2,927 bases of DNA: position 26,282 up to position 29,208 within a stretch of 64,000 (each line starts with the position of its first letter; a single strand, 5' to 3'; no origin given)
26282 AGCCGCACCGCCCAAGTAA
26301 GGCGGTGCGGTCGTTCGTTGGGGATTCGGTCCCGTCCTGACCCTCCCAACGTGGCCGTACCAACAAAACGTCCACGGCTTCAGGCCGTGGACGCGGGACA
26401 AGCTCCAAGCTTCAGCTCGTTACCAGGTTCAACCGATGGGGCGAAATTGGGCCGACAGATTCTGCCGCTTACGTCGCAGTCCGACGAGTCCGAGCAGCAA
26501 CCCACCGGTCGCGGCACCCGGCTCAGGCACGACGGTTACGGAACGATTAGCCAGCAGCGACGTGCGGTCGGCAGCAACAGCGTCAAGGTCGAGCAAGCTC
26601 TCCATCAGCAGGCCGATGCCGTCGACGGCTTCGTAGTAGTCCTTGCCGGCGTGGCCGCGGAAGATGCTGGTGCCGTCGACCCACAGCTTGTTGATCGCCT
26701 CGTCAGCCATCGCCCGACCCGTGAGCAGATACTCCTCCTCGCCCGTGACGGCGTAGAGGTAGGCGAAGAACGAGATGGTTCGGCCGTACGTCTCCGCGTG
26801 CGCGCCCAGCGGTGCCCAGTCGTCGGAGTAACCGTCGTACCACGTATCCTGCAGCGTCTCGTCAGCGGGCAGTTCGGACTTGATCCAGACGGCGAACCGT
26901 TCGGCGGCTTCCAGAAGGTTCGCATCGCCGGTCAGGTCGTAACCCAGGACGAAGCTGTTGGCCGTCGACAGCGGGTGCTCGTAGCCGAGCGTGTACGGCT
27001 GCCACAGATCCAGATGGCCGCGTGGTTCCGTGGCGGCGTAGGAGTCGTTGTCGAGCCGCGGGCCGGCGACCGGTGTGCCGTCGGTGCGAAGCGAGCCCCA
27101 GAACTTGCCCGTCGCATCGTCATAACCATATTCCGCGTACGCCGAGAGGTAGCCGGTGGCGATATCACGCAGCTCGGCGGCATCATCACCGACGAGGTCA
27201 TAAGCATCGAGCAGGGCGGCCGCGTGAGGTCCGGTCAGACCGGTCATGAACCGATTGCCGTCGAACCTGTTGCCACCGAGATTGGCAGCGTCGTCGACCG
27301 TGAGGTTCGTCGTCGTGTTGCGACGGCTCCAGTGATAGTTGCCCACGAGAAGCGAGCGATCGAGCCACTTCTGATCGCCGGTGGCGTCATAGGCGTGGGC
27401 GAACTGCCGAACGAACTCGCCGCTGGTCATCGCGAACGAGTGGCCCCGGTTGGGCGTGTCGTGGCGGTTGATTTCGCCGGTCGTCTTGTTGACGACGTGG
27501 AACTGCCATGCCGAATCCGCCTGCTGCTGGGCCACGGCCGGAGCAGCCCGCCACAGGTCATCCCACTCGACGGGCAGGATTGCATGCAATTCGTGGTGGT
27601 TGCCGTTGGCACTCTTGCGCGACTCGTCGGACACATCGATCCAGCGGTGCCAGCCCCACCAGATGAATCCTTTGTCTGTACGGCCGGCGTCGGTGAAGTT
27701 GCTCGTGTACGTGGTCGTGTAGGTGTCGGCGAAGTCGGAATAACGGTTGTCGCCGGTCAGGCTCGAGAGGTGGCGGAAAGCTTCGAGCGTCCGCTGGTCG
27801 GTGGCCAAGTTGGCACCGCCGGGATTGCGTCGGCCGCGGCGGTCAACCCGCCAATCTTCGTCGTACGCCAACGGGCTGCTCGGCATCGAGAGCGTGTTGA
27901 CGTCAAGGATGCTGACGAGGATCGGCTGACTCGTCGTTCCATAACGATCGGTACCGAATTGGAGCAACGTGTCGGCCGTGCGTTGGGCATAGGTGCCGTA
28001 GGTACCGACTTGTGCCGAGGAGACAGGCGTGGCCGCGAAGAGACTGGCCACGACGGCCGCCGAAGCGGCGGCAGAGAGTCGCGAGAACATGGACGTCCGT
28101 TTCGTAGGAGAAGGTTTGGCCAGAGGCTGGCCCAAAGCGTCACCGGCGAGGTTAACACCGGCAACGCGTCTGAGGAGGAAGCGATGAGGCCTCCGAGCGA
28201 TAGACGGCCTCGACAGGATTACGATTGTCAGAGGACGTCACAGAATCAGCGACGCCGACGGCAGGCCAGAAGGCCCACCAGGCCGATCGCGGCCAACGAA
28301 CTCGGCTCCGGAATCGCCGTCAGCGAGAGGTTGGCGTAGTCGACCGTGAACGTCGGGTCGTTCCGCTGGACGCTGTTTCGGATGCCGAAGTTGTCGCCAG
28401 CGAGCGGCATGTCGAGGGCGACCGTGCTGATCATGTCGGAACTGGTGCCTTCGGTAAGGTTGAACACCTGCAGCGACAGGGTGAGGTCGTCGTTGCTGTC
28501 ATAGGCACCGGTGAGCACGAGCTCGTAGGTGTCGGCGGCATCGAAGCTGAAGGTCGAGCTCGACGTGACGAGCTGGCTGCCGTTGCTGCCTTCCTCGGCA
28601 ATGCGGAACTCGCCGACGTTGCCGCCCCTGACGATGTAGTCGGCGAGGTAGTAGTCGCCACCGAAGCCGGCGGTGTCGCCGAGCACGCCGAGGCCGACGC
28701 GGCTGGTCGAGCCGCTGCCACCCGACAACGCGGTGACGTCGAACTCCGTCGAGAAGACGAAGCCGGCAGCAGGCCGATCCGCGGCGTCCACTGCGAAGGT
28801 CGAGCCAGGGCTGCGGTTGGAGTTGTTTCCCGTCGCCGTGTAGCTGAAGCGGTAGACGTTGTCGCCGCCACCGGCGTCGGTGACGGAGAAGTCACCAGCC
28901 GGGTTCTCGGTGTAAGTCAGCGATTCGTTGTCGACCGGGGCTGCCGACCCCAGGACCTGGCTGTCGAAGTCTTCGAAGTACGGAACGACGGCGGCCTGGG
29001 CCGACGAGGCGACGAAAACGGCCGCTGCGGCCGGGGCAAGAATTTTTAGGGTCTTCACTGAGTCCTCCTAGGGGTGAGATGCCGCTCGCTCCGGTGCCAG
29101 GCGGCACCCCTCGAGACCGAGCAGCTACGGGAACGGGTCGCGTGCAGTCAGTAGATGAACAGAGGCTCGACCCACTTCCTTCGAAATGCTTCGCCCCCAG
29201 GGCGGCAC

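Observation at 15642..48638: Recurring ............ palindrome marks a putative LacI-type regulon across the glycan island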

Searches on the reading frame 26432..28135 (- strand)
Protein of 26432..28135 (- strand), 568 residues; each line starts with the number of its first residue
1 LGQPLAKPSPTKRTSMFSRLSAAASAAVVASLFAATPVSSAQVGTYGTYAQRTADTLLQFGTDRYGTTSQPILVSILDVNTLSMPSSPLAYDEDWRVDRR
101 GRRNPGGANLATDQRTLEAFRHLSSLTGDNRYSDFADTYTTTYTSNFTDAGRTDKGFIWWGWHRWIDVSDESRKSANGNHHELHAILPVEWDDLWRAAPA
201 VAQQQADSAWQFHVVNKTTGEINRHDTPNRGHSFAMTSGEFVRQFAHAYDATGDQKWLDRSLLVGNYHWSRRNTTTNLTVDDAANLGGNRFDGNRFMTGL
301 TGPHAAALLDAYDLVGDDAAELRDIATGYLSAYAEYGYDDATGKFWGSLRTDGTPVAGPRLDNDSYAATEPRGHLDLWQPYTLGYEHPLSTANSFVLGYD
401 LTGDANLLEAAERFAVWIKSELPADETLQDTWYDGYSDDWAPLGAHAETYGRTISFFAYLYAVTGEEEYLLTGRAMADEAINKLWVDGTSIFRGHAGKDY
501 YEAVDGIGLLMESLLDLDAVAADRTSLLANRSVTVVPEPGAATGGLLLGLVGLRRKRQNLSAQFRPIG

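Call 6: search_protein_families(library=pfam, proteins=[window:26432-28135:-], max_evalue=0.01)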
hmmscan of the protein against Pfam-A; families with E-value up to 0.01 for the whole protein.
window:26432-28135:- (568 aa): 4 families
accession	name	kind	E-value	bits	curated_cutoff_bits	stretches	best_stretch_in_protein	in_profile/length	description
PF06917.19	Pectate_lyase_2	-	3.6e-18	66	26.6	2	108-230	29-148/491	Periplasmic pectate lyase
PF07944.18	Beta-AFase-like_GH127_cat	-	2.5e-07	30.5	24.9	1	326-482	96-209/376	Beta-L-arabinofuranosidase, GH127 catalytic domain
PF06662.19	C5-epim_C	-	1.5e-05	25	23.3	0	228-264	21-57/188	D-glucuronyl C5-epimerase C-terminus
PF03663.20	Glyco_hydro_76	-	0.0007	19.6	25.9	1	385-483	150-254/366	Glycosyl hydrolase family 76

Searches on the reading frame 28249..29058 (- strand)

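Call 6: search_protein_families(library=pfam, proteins=[window:28249-29058:-], max_evalue=0.01)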
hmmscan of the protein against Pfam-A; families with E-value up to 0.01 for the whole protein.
window:28249-29058:- (270 aa): 1 family
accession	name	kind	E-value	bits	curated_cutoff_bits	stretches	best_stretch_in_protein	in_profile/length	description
PF07589.16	PEP-CTERM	-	0.00014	22.3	20.7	1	248-270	1-24/24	PEP-CTERM motif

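Call 71: search_protein_families(library=ncbifam, proteins=[window:28249-29058:-], max_evalue=0.001)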
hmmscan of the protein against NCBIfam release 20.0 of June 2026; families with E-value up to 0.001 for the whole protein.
window:28249-29058:- (270 aa): 2 families
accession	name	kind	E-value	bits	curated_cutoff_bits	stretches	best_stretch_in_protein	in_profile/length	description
NF033554.9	floc_PepA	equivalog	2.2e-07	30.9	80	1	6-270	4-260/261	flocculation-associated PEP-CTERM protein PepA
NF038120.1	PEP_CTERM_QFxxD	subfamily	0.0002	21.3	80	1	228-270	174-213/215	NF038120 family PEP-CTERM protein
